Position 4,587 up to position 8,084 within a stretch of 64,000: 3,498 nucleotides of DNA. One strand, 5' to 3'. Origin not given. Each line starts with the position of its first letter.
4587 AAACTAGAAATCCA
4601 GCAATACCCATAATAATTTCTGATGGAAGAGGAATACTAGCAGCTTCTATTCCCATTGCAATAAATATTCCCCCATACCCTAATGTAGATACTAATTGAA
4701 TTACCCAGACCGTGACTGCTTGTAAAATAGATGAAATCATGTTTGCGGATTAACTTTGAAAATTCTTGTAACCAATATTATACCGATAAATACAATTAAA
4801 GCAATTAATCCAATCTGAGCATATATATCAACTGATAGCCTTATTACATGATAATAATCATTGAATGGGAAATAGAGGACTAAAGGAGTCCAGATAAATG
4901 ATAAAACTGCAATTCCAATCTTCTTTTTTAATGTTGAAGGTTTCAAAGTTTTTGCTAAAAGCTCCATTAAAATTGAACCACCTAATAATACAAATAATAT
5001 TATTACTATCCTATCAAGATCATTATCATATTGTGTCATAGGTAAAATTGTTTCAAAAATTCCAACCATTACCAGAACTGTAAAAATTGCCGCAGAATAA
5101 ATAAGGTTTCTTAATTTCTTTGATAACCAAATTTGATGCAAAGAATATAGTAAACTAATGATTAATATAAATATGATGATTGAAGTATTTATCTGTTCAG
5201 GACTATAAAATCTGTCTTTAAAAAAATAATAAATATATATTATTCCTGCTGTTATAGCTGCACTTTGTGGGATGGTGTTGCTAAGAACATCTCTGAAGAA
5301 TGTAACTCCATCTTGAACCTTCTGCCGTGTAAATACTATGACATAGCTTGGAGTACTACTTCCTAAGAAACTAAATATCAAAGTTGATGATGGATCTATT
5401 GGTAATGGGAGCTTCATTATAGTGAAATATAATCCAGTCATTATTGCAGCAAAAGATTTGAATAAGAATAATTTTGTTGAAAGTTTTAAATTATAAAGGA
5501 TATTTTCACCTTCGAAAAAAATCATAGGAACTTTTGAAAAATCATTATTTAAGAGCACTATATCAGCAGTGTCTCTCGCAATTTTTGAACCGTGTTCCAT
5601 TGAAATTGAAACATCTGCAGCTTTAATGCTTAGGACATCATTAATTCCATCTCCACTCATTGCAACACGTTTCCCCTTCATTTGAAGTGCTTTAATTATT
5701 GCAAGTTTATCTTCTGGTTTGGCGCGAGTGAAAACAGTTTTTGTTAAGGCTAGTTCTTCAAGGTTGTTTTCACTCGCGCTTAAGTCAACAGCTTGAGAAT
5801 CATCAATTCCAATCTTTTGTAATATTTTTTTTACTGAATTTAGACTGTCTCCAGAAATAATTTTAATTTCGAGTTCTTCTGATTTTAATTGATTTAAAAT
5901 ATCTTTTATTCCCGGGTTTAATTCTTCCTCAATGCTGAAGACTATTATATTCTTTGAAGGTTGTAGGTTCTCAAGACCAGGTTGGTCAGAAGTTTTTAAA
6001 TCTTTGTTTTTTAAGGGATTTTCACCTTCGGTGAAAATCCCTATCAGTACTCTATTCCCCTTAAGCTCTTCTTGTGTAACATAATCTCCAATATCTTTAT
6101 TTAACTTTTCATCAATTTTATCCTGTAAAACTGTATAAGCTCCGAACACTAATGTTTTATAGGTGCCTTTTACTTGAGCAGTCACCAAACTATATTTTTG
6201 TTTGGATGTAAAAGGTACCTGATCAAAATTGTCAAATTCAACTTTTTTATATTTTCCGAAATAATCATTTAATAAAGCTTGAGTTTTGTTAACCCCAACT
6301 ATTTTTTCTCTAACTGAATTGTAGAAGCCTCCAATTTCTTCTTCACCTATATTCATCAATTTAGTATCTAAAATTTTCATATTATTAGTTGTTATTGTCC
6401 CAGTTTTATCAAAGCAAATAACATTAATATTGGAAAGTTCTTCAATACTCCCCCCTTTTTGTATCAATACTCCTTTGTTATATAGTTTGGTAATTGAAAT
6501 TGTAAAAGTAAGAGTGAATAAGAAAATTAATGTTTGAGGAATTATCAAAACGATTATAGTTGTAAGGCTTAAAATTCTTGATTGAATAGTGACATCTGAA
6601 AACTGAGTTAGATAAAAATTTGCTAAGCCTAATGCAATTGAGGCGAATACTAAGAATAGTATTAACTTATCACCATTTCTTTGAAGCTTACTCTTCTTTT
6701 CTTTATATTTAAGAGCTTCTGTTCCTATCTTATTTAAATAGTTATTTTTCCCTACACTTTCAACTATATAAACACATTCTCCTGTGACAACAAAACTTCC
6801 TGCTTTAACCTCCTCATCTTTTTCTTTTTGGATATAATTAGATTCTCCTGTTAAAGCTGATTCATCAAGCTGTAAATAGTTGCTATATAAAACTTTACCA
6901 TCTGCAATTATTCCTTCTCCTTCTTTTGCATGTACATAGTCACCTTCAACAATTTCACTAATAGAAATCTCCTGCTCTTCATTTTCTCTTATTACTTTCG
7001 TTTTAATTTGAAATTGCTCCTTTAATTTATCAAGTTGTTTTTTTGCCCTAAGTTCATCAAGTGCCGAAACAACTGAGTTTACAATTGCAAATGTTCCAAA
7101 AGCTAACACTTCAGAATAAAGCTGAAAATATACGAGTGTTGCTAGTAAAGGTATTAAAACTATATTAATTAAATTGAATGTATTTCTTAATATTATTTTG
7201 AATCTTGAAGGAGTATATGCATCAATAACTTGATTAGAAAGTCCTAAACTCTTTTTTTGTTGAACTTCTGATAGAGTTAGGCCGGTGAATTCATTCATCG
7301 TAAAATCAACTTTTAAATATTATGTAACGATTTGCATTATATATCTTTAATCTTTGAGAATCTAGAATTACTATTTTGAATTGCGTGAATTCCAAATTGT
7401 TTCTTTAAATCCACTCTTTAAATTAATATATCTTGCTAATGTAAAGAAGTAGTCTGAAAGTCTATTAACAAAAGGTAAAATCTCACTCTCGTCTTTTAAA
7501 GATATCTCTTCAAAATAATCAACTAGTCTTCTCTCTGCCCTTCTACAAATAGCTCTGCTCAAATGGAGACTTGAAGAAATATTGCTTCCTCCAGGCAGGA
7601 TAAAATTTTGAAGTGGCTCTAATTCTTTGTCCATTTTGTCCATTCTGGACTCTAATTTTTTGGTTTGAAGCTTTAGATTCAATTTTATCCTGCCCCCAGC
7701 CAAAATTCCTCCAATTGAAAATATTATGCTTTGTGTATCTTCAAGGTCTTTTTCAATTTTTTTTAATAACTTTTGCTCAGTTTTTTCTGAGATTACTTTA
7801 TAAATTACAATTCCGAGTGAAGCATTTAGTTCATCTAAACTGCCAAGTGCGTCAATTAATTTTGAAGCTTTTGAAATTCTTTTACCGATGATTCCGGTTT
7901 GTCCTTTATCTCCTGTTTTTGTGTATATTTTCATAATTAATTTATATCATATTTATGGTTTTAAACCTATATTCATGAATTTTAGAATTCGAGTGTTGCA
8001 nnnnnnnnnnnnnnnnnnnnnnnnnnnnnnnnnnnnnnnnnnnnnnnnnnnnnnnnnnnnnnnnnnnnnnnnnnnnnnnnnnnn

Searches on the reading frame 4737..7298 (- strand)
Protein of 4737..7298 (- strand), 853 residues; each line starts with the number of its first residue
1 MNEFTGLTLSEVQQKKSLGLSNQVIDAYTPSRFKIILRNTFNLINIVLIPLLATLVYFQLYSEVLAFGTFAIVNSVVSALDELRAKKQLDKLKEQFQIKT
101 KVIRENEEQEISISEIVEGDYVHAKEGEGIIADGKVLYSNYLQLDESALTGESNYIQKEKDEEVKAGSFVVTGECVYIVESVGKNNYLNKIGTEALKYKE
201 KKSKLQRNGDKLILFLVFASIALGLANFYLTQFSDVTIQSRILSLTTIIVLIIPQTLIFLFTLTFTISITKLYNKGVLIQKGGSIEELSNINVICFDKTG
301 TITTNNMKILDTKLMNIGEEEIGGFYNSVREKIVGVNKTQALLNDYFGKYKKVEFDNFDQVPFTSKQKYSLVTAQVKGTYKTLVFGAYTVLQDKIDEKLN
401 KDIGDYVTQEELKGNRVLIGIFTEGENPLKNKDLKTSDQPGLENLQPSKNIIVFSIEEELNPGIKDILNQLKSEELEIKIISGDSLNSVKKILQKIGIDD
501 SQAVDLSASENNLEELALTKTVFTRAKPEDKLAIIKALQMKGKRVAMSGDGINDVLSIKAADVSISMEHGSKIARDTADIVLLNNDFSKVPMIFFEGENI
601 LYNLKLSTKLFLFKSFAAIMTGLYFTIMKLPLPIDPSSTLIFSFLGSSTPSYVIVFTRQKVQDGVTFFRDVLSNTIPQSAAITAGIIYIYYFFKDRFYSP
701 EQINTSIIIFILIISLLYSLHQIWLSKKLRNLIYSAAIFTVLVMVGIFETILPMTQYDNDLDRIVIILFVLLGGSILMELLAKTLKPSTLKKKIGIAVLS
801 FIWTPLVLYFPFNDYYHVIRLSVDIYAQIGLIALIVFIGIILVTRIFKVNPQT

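Call 8: search_protein_families(library=pfam, proteins=[window:4737-7298:-], max_evalue=0.001)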
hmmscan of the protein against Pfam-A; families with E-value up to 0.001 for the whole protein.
window:4737-7298:- (853 aa): 3 families
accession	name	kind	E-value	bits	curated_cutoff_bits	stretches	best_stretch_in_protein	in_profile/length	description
PF00122.25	E1-E2_ATPase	-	1.7e-38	132.4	28.1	1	97-274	4-180/181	E1-E2 ATPase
PF00702.32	Hydrolase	-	6e-20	72.9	26.4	1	291-562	1-191/191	haloacid dehalogenase-like hydrolase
PF13419.12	HAD_2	-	0.00031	21.3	23.8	1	460-564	80-174/178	Haloacid dehalogenase-like hydrolase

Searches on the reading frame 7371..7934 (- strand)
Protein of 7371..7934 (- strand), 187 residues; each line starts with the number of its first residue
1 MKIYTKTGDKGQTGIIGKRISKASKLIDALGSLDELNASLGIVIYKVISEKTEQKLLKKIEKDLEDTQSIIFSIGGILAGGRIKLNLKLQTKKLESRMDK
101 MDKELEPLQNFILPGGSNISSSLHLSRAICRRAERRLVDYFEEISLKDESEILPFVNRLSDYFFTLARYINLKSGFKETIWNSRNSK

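Call 8: search_protein_families(library=pfam, proteins=[window:7371-7934:-], max_evalue=0.001)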
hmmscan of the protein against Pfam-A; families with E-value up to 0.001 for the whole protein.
window:7371-7934:- (187 aa): 1 family
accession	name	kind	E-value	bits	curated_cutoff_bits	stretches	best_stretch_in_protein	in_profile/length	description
PF01923.23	Cob_adeno_trans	-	9.8e-48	162.9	24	1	3-170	1-171/171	Cobalamin adenosyltransferase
